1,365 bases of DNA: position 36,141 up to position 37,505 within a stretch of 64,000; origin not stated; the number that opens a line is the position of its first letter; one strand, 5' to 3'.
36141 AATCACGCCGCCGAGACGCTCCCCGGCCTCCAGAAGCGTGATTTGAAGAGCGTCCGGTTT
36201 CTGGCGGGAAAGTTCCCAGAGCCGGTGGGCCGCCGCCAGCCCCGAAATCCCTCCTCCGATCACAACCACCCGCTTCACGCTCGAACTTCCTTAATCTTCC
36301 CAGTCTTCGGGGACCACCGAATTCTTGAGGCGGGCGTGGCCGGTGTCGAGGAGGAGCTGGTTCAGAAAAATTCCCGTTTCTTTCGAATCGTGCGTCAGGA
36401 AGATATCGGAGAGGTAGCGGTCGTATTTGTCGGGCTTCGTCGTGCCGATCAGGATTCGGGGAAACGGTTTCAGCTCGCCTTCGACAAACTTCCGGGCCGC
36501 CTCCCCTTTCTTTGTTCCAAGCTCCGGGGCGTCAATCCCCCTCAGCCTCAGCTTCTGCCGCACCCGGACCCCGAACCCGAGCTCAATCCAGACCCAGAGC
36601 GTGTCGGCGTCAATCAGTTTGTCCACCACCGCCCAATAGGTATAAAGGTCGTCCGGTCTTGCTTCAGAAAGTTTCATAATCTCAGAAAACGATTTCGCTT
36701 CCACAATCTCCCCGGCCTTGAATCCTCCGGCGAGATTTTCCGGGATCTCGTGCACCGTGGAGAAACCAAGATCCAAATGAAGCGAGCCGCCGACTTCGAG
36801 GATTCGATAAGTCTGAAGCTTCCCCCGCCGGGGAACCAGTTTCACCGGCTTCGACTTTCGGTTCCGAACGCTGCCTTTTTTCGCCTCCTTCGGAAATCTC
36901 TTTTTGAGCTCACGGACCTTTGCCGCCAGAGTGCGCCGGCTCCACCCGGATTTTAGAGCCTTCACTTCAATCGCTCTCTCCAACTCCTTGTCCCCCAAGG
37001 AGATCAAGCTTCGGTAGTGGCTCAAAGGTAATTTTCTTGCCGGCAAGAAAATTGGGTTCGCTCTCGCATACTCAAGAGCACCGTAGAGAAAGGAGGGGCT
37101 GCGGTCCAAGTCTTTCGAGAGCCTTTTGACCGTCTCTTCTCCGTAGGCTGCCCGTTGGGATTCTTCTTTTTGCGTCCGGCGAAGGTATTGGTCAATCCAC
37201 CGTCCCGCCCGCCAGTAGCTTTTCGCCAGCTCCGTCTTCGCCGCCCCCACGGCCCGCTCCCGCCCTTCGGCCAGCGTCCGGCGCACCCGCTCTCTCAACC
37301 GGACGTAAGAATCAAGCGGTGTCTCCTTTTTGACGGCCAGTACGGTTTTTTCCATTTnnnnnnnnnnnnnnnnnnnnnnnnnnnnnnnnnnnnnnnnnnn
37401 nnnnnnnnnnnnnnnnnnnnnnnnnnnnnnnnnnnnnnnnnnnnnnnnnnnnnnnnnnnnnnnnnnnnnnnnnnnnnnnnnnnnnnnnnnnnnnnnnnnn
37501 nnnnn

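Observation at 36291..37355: Domain-swapped nuclease (YhcG/DUF1016 N-domain + SNase instead of PD-(D/E)XK) wedged inside the heme biosynthesis cluster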

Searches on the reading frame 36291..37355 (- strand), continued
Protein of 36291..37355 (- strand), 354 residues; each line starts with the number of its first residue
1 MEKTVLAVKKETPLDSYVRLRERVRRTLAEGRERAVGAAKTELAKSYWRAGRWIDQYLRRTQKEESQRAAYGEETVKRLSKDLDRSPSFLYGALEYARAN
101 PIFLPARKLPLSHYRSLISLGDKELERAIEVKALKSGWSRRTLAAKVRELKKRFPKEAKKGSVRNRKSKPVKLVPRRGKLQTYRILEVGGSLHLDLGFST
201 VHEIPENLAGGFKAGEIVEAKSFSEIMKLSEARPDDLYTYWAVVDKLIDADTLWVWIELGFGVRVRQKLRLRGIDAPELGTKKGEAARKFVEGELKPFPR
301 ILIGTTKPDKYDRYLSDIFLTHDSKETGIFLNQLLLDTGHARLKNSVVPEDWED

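Call 71: search_dna_similar(query=window:36291-37355:-, collection=phages, mode=protein, max_evalue=0.001, max_rows=15)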
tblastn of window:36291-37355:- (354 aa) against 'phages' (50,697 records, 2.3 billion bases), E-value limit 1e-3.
Records with a match: 210; places in all: 210; records where one place covers at least 80% of the query: 0.
Best place of each record, by identity: <60% 210.
By first word of the organism name: Staphylococcus 149; Flavobacterium 29; Arthrobacter 7; Rhizobium 5; Methylophilales 4; Ralstonia 3; Streptomyces 3; Halobacterium 2; Bacillus 2; Caudoviricetes 1; and 5 more.
By host as written in the record: Staphylococcus aureus 31; Staphylococcus sp. 30; - 13; Flavobacterium psychrophilum 950106-1/1 13; Staphylococcus epidermidis 10; Staphylococcus epidermidis F12 8; Flavobacterium psychrophilum FPS-F15 6; Staphylococcus carnosus TM300 6; and 64 more.
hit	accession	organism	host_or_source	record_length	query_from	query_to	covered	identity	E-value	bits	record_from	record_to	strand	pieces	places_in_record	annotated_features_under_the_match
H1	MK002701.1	Halobacterium phage phiH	Halobacterium salinarum R1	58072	173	337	47%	28.9%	3e-7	58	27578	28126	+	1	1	YncB-like endonuclease | invertible segment involved in tail fiber protein switching; ...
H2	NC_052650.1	Halobacterium phage phiH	Halobacterium salinarum R1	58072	173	337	47%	28.9%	3e-7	58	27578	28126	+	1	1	endonuclease | invertible segment involved in tail fiber protein switching; ...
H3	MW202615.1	Caudoviricetes sp.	Manatee Spring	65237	236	344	31%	38.7%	5e-6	54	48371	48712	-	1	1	thermonuclease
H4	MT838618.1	Bacteriophage sp.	human fecal samples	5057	4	147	41%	28.2%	8e-6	54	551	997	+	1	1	record has no annotation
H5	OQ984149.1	Phage C48C1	-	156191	236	341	30%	37.9%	1e-7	60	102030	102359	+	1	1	endonuclease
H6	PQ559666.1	Arthrobacter phage Talia1610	Arthrobacter globiformis B-2979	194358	231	345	32%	33.8%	2e-4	49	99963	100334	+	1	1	148: hypothetical protein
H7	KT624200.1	Bacillus phage SP-15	Bacillus subtilis W-23-S(r); Bacillus ...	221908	205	345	40%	27.5%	6e-6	54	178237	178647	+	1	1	endonuclease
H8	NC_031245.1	Bacillus phage SP-15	Bacillus subtilis W-23-S(r); Bacillus ...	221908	205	345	40%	27.5%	6e-6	54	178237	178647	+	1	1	endonuclease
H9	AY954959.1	Staphylococcus phage EW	-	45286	200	318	34%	31.9%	6e-6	54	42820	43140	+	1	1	ORF035 | ORF058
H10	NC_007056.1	Staphylococcus phage EW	Staphylococcus aureus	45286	200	318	34%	31.9%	6e-6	54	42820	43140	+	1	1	endonuclease | ORF058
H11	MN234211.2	Arthrobacter phage Mimi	Arthrobacter globiformis NRRL B-2979 SEA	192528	231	341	31%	34.1%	2e-4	49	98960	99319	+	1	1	146: nuclease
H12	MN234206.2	Arthrobacter phage Racecar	Arthrobacter globiformis NRRL B-2979 SEA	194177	231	341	31%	34.1%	2e-4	49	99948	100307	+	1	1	147: hypothetical protein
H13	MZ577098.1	Methylophilales phage Melnitz-3 EXVC039M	Methylophilales_sp._H5P1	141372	236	341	30%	35.7%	5e-6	54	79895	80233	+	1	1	nuclease-like protein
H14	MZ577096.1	Methylophilales phage Melnitz-2 EXVC040M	Methylophilales_sp._H5P1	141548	236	341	30%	35.7%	5e-6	54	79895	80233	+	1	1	nuclease-like protein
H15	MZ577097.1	Methylophilales phage Melnitz EXVC044M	Methylophilales_sp._H5P1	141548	236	341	30%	35.7%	5e-6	54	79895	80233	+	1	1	nuclease-like protein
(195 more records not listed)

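Call 72: search_dna_similar(query=window:36291-37355:-, collection=plasmids, mode=protein, max_evalue=0.001, max_rows=15)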
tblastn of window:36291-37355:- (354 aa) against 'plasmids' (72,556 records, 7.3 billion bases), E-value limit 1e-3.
Records with a match: 55; places in all: 62; records where one place covers at least 80% of the query: 23.
Best place of each record, by identity: <60% 55.
By first word of the organism name: Leptospira 24; Clostridium 5; Nostoc 4; Staphylococcus 3; Paraburkholderia 2; Hymenobacter 2; Proteus 2; Peribacillus 2; Segatella 1; Rathayibacter 1; and 9 more.
By predicted mobility (MOB-suite, as given by PLSDB): non-mobilizable 44; mobilizable 7; conjugative 4.
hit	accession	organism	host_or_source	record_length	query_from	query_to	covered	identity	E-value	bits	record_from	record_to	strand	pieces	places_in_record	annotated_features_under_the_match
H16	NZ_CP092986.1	Leptospira interrogans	Homo sapiens,blood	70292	23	335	88%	27.7%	2e-24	111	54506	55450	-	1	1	DUF1016 N-terminal domain-containing protein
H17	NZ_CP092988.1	Leptospira interrogans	Homo sapiens,blood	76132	23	335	88%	27.7%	2e-24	111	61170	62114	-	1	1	DUF1016 N-terminal domain-containing protein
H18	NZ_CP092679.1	Leptospira interrogans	Homo sapiens,blood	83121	23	335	88%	27.7%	2e-24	111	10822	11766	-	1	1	DUF1016 N-terminal domain-containing protein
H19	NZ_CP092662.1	Leptospira interrogans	Homo sapiens,blood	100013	23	335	88%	27.7%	2e-24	111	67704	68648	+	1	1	DUF1016 N-terminal domain-containing protein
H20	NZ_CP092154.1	Leptospira interrogans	Homo sapiens,blood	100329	23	335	88%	27.7%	2e-24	111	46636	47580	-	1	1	DUF1016 N-terminal domain-containing protein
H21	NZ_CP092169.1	Leptospira interrogans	Homo sapiens,blood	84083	23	335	88%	27.7%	2e-23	108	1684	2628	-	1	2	DUF1016 N-terminal domain-containing protein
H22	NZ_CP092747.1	Leptospira interrogans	Homo sapiens,blood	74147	23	335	88%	27.7%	3e-23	108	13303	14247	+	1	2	DUF1016 N-terminal domain-containing protein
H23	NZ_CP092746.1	Leptospira interrogans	Homo sapiens,blood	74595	23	335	88%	27.7%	3e-23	108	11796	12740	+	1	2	DUF1016 N-terminal domain-containing protein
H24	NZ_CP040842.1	Leptospira weilii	Canis lupus familiaris,urine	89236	23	339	90%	27.2%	2e-23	108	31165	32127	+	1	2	DUF1016 N-terminal domain-containing protein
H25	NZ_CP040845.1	Leptospira weilii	Canis lupus familiaris,urine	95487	23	339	90%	27.2%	2e-23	108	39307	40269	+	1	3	DUF1016 N-terminal domain-containing protein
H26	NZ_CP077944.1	Leptospira interrogans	Canis lupus familiaris,urine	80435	23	335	88%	27.4%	3e-24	111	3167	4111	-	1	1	DUF1016 N-terminal domain-containing protein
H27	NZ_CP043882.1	Leptospira interrogans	Homo sapiens,cell culture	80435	23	335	88%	27.4%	3e-24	111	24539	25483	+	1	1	DUF1016 N-terminal domain-containing protein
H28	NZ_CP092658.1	Leptospira kirschneri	Homo sapiens,blood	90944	23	335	88%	27.4%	3e-24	111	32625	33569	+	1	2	DUF1016 N-terminal domain-containing protein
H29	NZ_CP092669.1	Leptospira interrogans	Homo sapiens,blood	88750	23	335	88%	26.8%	1e-23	109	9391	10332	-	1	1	DUF1016 N-terminal domain-containing protein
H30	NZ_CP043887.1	Leptospira interrogans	Homo sapiens,cell culture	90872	23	335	88%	26.8%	1e-23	109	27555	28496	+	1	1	DUF1016 N-terminal domain-containing protein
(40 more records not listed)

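Call 73: get_annotated_region(hit=H16, flank=7000)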
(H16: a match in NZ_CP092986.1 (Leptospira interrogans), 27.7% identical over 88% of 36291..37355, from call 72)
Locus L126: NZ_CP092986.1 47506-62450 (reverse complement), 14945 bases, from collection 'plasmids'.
description: Leptospira interrogans strain FMAS_KG2 plasmid pLiSL44, complete sequence
organism: Leptospira interrogans (NCBI taxid 173)
taxonomy: Bacteria; Spirochaetota; Spirochaetia; Leptospirales; Leptospiraceae; Leptospira; Leptospira interrogans
host: -; source: Homo sapiens,blood; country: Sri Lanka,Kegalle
typing (MOB-suite, as given by PLSDB): non-mobilizable; replicon rep_cluster_216
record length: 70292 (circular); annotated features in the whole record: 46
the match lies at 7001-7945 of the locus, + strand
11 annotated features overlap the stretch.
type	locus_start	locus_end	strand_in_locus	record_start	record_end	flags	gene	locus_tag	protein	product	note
CDS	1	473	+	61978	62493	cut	-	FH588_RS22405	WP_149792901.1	hypothetical protein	-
CDS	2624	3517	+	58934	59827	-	-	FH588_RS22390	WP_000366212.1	IS982 family transposase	-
CDS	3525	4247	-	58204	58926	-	-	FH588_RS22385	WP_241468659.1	hypothetical protein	-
CDS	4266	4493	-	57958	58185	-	-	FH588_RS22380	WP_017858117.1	hypothetical protein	-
CDS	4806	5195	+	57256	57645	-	-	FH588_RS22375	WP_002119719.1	helix-turn-helix transcriptional regulator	-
CDS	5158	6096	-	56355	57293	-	-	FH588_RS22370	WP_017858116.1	histidine kinase N-terminal 7TM domain-containing protein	-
CDS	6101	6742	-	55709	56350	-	-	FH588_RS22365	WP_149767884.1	hypothetical protein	-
CDS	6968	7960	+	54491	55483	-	-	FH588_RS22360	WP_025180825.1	DUF1016 N-terminal domain-containing protein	-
CDS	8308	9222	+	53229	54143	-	-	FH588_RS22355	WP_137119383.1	Rpn family recombination-promoting nuclease/putative transposase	-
CDS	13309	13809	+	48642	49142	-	-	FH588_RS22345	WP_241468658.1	hypothetical protein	-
CDS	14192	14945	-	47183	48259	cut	-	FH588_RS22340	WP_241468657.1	integrase core domain-containing protein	GO:0015074 - DNA integration [Evidence IEA]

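Call 74: get_annotated_region(hit=H24, flank=7000)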
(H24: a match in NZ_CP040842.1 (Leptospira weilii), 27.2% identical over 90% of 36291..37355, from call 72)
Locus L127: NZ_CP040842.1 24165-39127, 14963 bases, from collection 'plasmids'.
description: Leptospira weilii strain CUDO6 plasmid pDO6, complete sequence
organism: Leptospira weilii (NCBI taxid 28184)
taxonomy: Bacteria; Spirochaetota; Spirochaetia; Leptospirales; Leptospiraceae; Leptospira; Leptospira weilii
host: -; source: Canis lupus familiaris,urine; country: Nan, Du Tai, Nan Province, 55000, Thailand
typing (MOB-suite, as given by PLSDB): non-mobilizable
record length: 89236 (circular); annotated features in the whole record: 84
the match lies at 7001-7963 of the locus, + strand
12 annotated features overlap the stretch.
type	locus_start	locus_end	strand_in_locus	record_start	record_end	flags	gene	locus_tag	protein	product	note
CDS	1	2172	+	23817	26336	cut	-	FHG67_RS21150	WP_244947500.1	RHS repeat-associated core domain-containing protein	-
CDS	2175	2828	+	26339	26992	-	-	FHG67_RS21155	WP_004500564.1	hypothetical protein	-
CDS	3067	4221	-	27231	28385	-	-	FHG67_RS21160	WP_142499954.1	AraC family transcriptional regulator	-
CDS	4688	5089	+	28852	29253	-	-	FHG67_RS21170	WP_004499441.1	helix-turn-helix transcriptional regulator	-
CDS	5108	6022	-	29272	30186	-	-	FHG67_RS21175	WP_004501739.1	histidine kinase N-terminal 7TM domain-containing protein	-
CDS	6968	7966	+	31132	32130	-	-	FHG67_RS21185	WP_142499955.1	DUF1016 N-terminal domain-containing protein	-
CDS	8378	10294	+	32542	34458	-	-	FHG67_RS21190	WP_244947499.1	RHS repeat-associated core domain-containing protein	-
CDS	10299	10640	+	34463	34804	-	-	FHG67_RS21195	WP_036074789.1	hypothetical protein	-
CDS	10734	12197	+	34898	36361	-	-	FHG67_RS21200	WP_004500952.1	RHS repeat-associated core domain-containing protein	-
CDS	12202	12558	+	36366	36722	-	-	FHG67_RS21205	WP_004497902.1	hypothetical protein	-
CDS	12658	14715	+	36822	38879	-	-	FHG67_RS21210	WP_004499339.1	polymorphic toxin-type HINT domain-containing protein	-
CDS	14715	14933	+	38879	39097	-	-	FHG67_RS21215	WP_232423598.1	hypothetical protein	-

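Call 76: search_protein_representatives(alignment_id=A1)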
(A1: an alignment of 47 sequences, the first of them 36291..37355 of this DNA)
Query: 47 sequences, 339 profile positions. Proteins with E-value up to 0.001 (for the whole library): 40963; up to 1e-10: 10376; up to 1e-30: 1141. The best 150 are listed.
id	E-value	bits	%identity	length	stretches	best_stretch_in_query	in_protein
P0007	2.1e-126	437.9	-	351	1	8-335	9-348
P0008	6.2e-126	436.4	-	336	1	13-335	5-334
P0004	3.1e-124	430.8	-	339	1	1-337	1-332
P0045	2.1e-122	424.8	-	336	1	1-335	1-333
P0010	2.8e-120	417.8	-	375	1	6-335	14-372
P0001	7.1e-120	416.5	-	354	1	1-337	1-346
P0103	1.6e-119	415.4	-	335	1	1-336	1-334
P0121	1.1e-118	412.6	-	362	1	7-336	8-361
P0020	1.3e-117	409.1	-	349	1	4-336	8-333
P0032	6.7e-117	406.7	-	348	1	5-338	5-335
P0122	1.7e-116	405.3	-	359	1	10-335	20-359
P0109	4.2e-116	404.1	-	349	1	4-334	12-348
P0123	3.5e-113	394.5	-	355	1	8-338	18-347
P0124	3.7e-111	387.8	-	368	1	3-336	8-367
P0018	8.5e-111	386.6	-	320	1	32-337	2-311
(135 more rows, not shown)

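Call 83: search_protein_families(library=pfam, proteins=[L126:6968-7960:+], max_evalue=0.00001)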
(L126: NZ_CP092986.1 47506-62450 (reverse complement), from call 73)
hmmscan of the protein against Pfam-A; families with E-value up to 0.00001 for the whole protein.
L126:6968-7960:+ (330 aa): 1 family
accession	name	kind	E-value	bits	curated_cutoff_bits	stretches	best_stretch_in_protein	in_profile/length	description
PF17761.7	DUF1016_N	-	1.1e-18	68.1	32.8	1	13-137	2-129/137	DUF1016 N-terminal domain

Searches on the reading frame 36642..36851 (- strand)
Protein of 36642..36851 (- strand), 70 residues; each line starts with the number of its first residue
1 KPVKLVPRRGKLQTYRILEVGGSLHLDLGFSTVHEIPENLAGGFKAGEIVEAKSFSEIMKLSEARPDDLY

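Call 58: predict_structure(alignment_id=A5)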
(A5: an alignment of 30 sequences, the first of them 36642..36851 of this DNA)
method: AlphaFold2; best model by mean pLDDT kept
length: 70 residues; sequences in the alignment: 30
mean_pLDDT: 93.4   pTM: 0.78
mean pLDDT of the five models: 93.4, 92.7, 92.5, 91.4, 90.0
residues with pLDDT >= 90: 59; 70-90: 11; 50-70: 0; < 50: 0
segments of 3 or more residues with pLDDT < 50: none
pLDDT, mean of each block of 10 residues (from residue 1): 86 96 95 95 95 94 93
secondary structure, 60 per line:
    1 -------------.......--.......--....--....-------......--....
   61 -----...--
elements in order: E14-20 E23-29 E32-35 H38-41 E49-54 E57-60

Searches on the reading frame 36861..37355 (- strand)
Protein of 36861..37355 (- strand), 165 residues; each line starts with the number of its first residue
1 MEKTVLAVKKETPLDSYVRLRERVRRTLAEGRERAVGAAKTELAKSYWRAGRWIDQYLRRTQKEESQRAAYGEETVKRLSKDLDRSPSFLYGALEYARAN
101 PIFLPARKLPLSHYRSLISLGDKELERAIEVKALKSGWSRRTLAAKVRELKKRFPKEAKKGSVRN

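Call 69: find_homologous_proteins(query=window:36861-37355:-, max_evalue=0.001)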
Query window:36861-37355:-: 283 candidates shared short words with the query, none scored E <= 0.001.
